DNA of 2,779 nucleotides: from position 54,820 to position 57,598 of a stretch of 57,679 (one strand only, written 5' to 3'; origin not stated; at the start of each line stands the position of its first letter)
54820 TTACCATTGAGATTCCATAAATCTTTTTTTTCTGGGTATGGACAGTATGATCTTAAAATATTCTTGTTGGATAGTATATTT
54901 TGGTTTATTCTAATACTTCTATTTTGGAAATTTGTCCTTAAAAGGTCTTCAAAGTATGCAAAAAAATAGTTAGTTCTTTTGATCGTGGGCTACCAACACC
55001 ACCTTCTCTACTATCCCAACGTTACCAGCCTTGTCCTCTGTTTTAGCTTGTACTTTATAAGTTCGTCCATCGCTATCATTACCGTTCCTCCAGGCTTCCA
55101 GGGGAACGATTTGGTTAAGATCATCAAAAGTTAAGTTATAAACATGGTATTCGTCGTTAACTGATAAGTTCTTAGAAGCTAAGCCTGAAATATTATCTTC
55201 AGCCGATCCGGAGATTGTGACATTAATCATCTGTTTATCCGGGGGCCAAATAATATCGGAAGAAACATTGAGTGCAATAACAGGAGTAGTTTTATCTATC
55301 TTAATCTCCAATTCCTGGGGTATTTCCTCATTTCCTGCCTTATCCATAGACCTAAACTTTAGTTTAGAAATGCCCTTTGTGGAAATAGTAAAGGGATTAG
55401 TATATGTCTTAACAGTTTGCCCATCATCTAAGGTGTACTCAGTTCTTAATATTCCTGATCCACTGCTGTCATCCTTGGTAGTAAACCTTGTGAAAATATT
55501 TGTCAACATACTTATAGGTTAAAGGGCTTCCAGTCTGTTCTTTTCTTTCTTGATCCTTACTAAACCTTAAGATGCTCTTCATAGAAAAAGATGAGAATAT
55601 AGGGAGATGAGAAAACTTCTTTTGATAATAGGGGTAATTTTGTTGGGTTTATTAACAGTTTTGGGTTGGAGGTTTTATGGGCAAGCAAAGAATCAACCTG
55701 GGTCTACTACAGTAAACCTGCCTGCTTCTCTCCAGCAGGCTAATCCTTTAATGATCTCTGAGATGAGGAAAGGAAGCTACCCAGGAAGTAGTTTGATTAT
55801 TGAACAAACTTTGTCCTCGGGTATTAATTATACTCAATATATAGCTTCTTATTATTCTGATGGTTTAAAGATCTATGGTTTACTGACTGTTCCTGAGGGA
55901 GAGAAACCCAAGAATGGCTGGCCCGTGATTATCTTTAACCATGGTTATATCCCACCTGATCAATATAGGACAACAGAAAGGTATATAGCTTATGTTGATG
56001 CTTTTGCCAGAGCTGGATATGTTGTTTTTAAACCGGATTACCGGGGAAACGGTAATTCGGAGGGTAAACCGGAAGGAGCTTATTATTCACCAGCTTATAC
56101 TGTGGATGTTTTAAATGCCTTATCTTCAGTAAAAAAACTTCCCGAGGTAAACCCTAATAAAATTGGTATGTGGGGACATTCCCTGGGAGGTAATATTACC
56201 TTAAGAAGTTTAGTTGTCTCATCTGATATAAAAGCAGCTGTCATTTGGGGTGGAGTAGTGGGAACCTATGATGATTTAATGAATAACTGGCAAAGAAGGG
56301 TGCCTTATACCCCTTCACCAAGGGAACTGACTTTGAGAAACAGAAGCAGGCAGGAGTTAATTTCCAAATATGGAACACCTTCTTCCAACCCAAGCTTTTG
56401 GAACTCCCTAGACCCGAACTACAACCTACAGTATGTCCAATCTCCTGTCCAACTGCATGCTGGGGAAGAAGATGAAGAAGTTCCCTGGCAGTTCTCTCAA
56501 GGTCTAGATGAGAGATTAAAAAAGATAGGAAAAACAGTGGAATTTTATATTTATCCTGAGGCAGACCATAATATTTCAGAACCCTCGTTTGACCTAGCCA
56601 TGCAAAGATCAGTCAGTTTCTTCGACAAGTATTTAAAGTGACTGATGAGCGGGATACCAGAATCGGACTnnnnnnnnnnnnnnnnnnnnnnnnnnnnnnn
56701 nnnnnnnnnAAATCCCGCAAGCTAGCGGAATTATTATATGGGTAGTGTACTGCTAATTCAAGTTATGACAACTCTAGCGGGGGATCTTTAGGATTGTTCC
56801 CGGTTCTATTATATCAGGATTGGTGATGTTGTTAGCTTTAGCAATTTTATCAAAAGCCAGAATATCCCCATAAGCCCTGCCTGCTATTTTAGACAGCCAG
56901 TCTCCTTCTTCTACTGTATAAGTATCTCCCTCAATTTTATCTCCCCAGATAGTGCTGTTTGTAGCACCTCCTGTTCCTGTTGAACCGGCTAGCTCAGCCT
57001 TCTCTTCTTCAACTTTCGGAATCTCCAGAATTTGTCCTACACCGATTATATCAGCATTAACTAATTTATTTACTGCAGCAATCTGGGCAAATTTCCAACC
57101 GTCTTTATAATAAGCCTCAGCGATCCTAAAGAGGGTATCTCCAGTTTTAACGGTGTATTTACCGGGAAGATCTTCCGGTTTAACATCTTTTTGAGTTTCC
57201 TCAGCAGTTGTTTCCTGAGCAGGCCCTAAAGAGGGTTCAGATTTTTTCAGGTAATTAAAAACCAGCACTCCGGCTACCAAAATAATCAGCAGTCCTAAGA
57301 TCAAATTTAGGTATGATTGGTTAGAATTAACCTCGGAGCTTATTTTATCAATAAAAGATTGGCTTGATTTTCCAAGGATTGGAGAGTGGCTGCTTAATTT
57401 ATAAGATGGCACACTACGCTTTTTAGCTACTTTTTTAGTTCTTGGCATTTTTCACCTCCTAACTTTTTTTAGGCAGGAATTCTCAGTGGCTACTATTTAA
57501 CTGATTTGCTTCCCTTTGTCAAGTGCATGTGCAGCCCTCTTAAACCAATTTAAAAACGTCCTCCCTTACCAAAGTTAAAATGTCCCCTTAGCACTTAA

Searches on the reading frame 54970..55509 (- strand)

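Call 9: search_protein_families(library=pfam, proteins=[window:54970-55509:-], max_evalue=0.001)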
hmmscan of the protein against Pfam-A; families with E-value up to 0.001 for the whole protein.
window:54970-55509:- (179 aa): 1 family
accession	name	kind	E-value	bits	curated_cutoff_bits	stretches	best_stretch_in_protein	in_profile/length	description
PF19077.6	Big_13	-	0.00014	22.8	27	0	41-72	70-101/102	Bacterial Ig-like domain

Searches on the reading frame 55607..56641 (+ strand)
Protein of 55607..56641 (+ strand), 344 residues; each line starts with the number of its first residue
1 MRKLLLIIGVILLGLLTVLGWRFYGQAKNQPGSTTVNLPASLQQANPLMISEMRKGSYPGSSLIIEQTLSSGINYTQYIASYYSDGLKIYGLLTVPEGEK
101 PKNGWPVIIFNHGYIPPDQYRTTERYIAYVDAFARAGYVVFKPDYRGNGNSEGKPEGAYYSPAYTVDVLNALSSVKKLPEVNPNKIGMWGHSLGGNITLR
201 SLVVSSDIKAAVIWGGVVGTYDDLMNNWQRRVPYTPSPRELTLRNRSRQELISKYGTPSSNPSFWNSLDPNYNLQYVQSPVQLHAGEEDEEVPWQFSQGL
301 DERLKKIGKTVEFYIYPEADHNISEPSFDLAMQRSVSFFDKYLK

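Call 9: search_protein_families(library=pfam, proteins=[window:55607-56641:+], max_evalue=0.001)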
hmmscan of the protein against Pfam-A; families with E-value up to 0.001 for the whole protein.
window:55607-56641:+ (344 aa): 13 families
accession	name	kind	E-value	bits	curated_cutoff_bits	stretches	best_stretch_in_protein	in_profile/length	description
PF00326.27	Peptidase_S9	-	7.6e-15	55.4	22.6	1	132-344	9-211/213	Prolyl oligopeptidase family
PF01738.24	DLH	-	8.2e-15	55.4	21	2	128-216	32-129/217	Dienelactone hydrolase family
PF12146.15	Hydrolase_4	-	1.3e-12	48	27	1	108-231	7-125/239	Serine aminopeptidase, S33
PF02129.25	Peptidase_S15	-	5.4e-12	46.4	23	1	85-223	1-135/262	X-Pro dipeptidyl-peptidase (S15 family)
PF00561.26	Abhydrolase_1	-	1.4e-10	41.7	25.8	1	106-221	1-109/245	alpha/beta hydrolase fold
PF08840.17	BAAT_C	-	5.1e-09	36.9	20.9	1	171-334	9-171/210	BAAT / Acyl-CoA thioester hydrolase C terminal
PF20434.5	BD-FAE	-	1.3e-08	35.1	26.8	1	100-304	8-215/215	BD-FAE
PF12697.13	Abhydrolase_6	-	7.4e-08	33.8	26.3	1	125-321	15-204/217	Alpha/beta hydrolase family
PF05448.18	AXE1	-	1.8e-06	27.4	21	0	156-212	149-204/321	Acetyl xylan esterase (AXE1)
PF07859.19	Abhydrolase_3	-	6.3e-05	23.3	25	1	162-322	46-207/210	alpha/beta hydrolase fold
PF02230.22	Abhydrolase_2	-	0.00022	21.5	23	0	277-328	155-206/217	Phospholipase/Carboxylesterase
PF03403.19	PAF-AH_p_II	-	0.00023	20.3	20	0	100-148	95-138/372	Platelet-activating factor acetylhydrolase, isoform II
PF06500.17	FrsA-like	-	0.00051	19.4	22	1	80-220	172-302/414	Esterase FrsA-like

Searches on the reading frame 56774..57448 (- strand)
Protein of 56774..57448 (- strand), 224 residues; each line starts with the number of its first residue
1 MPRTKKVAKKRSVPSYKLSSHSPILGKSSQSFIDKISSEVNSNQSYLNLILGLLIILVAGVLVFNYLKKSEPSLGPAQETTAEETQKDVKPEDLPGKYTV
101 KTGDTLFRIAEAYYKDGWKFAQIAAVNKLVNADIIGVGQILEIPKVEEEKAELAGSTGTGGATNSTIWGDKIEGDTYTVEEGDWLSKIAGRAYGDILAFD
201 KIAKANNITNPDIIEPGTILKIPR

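Call 9: search_protein_families(library=pfam, proteins=[window:56774-57448:-], max_evalue=0.001)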
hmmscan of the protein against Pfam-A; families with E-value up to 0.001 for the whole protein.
window:56774-57448:- (224 aa): 4 families
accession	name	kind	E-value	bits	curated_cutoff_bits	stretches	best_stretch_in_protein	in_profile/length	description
PF01476.26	LysM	-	1.1e-23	83.3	20.9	2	98-144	1-43/43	LysM domain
PF23473.1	LysM3_LYK4_5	-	1.5e-05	25.4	29.3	0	176-223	4-47/48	LYK4/5 LysM3 domain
PF23472.1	LysM2_CERK1_LYK3_4_5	-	2e-05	24.8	27.4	0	97-144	7-54/56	LYK3/4/5 LysM2 domain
PF23457.1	LysM2_NFP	-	6.9e-05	23.3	36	0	97-144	7-54/56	NFP LysM2 domain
